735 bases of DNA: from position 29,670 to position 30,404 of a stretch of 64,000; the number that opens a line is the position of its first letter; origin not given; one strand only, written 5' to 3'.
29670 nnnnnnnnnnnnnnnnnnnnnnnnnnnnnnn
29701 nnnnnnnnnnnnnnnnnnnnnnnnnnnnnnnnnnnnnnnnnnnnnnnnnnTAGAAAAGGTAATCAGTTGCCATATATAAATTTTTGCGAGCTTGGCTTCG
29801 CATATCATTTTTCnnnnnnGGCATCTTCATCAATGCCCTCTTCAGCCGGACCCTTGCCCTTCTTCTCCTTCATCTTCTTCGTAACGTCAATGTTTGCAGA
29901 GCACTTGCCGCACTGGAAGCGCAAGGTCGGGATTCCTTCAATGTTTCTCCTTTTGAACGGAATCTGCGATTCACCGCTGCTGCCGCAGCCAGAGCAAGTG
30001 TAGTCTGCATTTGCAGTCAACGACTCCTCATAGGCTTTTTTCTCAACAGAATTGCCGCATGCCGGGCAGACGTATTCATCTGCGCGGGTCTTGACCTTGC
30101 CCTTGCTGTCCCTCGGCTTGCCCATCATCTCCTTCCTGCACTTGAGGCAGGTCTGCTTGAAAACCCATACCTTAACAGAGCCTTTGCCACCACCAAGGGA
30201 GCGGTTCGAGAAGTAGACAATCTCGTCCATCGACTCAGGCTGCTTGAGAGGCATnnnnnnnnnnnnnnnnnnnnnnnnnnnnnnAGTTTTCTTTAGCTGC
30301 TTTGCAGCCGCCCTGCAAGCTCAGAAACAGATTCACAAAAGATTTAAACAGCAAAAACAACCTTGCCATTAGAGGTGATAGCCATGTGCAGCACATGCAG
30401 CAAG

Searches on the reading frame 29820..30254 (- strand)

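Call 68: search_protein_families(library=pfam, proteins=[window:29820-30254:-], max_evalue=0.001)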
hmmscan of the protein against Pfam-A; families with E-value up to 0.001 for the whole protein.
window:29820-30254:- (145 aa): 2 families
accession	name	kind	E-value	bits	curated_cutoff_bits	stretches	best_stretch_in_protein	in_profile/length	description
PF24441.1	DUF7560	-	3e-06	27.3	27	0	110-130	3-23/44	Family of unknown function (DUF7560)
PF05129.18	Zn_ribbon_Elf1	-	0.00037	21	29.8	0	40-99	3-61/79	Transcription elongation factor Elf1 like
